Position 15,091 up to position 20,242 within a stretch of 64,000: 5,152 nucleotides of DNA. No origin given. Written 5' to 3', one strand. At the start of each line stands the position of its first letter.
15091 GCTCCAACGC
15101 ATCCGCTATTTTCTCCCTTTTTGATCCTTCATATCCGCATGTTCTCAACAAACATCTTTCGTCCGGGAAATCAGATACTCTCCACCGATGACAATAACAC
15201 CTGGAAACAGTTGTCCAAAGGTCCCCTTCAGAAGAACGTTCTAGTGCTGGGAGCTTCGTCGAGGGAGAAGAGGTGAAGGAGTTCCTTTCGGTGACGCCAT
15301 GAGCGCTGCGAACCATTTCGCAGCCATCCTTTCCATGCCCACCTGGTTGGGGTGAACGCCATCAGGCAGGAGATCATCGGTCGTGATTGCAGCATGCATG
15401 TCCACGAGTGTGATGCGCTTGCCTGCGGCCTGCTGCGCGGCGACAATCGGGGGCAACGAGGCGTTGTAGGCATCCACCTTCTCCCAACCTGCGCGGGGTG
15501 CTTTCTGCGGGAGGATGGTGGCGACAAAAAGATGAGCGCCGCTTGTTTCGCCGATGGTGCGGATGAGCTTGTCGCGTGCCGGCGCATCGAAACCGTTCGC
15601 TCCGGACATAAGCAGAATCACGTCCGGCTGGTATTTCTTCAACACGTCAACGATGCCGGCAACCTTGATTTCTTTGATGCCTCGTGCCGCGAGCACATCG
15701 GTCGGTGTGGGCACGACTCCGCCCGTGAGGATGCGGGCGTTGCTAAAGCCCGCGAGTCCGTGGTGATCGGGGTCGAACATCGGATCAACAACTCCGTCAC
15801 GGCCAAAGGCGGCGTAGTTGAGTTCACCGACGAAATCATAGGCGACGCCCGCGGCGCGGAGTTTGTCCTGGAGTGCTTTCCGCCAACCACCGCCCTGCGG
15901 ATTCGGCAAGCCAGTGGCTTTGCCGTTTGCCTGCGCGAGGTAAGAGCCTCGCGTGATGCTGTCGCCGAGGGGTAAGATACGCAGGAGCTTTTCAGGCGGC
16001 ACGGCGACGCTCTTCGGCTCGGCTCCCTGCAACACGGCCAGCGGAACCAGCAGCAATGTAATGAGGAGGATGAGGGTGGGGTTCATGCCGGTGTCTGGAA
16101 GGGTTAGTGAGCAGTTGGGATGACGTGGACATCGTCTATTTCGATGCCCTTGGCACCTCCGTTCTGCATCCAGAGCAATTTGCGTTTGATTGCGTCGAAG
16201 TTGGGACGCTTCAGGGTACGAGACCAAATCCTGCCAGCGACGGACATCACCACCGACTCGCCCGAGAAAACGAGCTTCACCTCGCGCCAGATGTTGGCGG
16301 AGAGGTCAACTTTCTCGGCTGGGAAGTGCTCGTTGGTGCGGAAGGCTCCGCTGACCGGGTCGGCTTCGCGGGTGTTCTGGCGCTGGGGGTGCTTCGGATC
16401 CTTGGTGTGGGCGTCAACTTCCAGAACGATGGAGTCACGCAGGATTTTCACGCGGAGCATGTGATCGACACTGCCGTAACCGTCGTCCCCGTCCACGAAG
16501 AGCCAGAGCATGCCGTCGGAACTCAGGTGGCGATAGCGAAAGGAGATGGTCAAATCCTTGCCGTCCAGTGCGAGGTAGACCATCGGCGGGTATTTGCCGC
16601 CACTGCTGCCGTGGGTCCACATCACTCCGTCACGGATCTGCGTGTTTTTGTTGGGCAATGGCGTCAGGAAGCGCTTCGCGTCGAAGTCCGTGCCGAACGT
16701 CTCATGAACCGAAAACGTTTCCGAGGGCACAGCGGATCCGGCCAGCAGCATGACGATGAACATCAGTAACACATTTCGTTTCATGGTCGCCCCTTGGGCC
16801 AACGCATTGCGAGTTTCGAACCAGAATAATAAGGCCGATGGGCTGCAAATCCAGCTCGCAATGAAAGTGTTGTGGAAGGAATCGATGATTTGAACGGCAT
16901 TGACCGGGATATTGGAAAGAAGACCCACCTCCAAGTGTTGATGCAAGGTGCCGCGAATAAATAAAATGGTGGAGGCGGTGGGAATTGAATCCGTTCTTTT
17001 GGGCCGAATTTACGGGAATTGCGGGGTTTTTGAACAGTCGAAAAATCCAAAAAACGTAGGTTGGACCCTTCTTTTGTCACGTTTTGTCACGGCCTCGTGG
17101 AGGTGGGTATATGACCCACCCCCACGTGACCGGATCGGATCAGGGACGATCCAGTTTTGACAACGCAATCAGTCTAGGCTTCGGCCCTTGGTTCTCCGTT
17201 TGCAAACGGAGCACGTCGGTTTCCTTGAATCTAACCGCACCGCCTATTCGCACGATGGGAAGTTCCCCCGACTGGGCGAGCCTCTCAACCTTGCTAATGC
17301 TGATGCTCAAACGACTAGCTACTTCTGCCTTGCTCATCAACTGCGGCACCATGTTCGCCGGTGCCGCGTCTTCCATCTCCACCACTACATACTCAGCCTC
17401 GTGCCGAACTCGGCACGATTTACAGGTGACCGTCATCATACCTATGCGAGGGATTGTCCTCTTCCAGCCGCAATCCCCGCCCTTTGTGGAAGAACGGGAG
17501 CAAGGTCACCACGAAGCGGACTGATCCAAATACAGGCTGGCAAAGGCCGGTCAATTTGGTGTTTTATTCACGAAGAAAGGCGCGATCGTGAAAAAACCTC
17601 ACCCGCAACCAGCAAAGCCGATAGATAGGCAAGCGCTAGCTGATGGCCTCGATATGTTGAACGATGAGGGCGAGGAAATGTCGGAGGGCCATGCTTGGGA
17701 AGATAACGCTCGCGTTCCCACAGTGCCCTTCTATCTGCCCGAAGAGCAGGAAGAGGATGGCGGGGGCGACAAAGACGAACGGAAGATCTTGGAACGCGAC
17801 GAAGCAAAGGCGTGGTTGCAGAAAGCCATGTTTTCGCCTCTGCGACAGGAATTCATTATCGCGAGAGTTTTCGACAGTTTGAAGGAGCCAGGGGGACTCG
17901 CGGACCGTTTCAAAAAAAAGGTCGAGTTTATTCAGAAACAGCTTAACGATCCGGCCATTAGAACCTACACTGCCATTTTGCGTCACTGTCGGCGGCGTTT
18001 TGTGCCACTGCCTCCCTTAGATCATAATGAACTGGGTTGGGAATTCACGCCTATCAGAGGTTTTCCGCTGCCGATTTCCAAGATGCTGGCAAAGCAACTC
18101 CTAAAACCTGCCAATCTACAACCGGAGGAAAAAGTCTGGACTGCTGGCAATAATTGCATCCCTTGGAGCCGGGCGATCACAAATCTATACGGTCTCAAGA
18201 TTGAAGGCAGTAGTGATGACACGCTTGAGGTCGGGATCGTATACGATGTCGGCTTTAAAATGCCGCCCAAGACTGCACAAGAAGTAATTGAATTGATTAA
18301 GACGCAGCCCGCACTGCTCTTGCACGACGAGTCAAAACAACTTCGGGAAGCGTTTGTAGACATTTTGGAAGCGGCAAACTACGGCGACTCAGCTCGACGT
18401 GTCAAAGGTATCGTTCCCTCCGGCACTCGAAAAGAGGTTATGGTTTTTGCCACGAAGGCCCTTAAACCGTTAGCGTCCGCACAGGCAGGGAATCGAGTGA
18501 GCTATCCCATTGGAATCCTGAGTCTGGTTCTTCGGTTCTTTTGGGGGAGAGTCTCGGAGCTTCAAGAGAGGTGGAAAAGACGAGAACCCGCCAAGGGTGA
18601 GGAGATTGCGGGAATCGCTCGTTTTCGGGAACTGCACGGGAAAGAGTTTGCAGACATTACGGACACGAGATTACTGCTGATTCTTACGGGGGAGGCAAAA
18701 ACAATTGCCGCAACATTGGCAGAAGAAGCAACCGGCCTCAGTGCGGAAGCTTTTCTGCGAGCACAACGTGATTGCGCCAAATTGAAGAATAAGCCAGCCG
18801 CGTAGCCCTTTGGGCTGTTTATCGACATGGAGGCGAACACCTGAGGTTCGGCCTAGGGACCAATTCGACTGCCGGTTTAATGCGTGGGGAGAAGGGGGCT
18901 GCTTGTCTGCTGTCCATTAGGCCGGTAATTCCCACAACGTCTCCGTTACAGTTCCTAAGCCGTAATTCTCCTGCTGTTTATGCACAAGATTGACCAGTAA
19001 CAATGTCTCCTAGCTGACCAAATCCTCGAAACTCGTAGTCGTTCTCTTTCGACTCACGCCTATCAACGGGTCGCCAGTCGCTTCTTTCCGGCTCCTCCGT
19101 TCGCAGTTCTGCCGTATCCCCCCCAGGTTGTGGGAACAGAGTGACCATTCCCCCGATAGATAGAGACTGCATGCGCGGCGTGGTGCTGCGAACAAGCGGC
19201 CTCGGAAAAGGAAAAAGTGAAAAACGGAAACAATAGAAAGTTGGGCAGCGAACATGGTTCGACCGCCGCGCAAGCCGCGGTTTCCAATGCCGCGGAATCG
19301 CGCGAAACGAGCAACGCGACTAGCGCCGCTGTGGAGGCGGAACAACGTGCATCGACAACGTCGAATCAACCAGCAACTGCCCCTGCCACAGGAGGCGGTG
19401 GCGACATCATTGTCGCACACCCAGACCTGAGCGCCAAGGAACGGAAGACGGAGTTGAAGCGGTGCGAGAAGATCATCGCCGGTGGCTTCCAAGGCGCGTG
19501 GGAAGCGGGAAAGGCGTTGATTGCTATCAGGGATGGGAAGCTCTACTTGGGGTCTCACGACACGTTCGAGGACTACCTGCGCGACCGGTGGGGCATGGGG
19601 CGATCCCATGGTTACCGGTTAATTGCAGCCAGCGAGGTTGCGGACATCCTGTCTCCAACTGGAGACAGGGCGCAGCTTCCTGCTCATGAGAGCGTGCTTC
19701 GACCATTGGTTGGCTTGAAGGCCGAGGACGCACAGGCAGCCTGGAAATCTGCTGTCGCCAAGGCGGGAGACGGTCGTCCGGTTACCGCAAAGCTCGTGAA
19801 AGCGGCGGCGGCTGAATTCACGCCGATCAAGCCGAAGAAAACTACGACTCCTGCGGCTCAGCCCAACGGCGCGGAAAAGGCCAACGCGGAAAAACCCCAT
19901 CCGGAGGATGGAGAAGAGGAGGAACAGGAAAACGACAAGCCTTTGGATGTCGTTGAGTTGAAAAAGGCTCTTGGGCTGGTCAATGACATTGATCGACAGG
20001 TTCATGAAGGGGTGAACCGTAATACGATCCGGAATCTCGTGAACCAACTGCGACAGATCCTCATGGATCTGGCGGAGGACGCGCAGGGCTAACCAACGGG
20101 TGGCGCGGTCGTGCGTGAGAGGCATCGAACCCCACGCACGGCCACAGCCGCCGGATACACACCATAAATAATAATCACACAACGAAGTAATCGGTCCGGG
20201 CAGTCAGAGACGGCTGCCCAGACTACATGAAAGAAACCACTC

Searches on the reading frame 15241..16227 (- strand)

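Call 8: search_protein_families(library=phrogs, proteins=[window:15241-16227:-], max_evalue=0.01)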
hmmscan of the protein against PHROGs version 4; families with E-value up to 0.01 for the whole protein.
window:15241-16227:- (328 aa): 1 family
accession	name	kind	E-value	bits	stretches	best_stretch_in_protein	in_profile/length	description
phrog_6102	-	moron, auxiliary metabolic gene and host takeover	0.0051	16.6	0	192-312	93-227/442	lipase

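Call 9: search_protein_families(library=ncbifam, proteins=[window:15241-16227:-], max_evalue=0.01)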
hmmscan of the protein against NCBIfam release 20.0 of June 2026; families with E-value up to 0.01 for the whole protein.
window:15241-16227:- (328 aa): 1 family
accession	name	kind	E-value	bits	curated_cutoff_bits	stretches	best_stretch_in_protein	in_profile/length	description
NF042968.1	AcxylEst_AxeA1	equivalog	8.3e-05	21.1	700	1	232-302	386-456/459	acetylxylan esterase AxeA1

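Call 24: search_protein_families(library=pfam, proteins=[window:15241-16227:-], max_evalue=0.01)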
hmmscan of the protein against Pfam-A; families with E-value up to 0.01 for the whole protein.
window:15241-16227:- (328 aa): 2 families
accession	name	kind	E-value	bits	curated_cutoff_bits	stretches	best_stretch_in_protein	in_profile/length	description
PF00657.28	Lipase_GDSL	-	3.3e-09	37.7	23.6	1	84-304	1-207/208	GDSL-like Lipase/Acylhydrolase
PF13472.12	Lipase_GDSL_2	-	3.5e-08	34.6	32.9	1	87-299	2-177/178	GDSL-like Lipase/Acylhydrolase family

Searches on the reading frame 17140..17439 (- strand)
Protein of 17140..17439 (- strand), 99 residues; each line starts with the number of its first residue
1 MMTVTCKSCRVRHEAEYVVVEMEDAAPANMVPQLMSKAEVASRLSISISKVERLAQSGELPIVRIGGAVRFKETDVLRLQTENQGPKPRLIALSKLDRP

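Call 24: search_protein_families(library=pfam, proteins=[window:17140-17439:-], max_evalue=0.01)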
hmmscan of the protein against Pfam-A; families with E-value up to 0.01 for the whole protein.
window:17140-17439:- (99 aa): 2 families
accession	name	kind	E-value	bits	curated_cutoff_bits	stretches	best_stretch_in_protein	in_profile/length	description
PF12728.13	HTH_17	-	6.4e-10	39.6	27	1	34-83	1-50/51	Helix-turn-helix domain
PF21531.3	Rv2175c_wHTH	-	0.0033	17.8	27.1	1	34-68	15-49/57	DNA-binding protein Rv2175c, wHTH domain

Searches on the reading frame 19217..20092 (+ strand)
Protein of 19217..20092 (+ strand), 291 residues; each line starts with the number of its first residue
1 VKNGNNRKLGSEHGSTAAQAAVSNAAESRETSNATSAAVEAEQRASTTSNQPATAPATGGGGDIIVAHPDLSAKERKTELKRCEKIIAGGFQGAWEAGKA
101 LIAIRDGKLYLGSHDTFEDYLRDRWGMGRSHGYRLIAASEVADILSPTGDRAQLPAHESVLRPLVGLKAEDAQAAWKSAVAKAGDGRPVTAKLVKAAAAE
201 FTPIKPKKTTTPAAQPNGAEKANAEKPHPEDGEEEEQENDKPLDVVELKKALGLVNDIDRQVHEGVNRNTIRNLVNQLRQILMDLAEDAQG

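Call 6: search_protein_families(library=pfam, proteins=[window:19217-20092:+], max_evalue=0.01)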
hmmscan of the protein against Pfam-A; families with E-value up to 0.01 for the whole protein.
window:19217-20092:+ (291 aa): 0 families

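Call 8: search_protein_families(library=phrogs, proteins=[window:19217-20092:+], max_evalue=0.01)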
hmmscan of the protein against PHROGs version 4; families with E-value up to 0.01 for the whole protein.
window:19217-20092:+ (291 aa): 0 families

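Call 9: search_protein_families(library=ncbifam, proteins=[window:19217-20092:+], max_evalue=0.01)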
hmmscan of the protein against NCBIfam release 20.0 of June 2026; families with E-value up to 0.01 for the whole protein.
window:19217-20092:+ (291 aa): 0 families

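Call 52: search_solved_structures(query=window:19217-20092:+, max_evalue=10)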
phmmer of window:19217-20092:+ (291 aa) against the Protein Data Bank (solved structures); distinct sequences matched with E-value up to 10: 19.
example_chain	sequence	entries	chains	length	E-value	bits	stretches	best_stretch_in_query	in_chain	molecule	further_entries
4r9j_G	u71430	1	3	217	0.21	14.3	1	57-135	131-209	Ficolin-2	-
4r9t_B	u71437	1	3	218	0.21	14.3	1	57-135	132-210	Ficolin-2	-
5m00_H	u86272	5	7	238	0.43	13.3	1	98-187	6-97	T-cell receptor beta chain V region C5,Uncharacterized protein | T-cell receptor beta chain V region C5,T-cell receptor beta-2 chain C region | Beta chain of mu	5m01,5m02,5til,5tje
2j3f_D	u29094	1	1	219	0.58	12.8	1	57-135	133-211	FICOLIN-2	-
6g9q_H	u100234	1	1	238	0.69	12.6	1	98-184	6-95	T-cell receptor beta chain V region C5,T-cell receptor beta-1 chain C region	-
4nyt_C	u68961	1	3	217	0.74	12.5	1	57-135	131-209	Ficolin-2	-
2j0g_A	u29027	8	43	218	0.75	12.5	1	57-135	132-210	FICOLIN-2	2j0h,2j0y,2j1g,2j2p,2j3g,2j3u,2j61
2j61_A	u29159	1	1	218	0.75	12.5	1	57-135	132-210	FICOLIN-2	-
2j3f_A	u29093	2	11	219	0.75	12.5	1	57-135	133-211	FICOLIN-2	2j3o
9w6a_B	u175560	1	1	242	0.78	12.4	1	98-205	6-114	18-3 TCR beta chain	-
5wlg_E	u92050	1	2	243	1.2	11.7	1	97-160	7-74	T-cell receptor beta chain V region C5,Human nkt tcr beta chain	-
1lp9_F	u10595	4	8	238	1.3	11.7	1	97-159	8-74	T-cell Receptor beta chain | AHIII TCR BETA CHAIN | TCR BETA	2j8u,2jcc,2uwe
3mbe_D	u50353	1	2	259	1.4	11.6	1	97-160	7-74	TCR 21.3 beta chain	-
8trr_E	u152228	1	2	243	1.4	11.6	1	97-160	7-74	A03 TCR beta chain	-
3rug_F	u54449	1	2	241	1.9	11.1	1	97-159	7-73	Vbeta8.1(mouse variable domain, human constant domain)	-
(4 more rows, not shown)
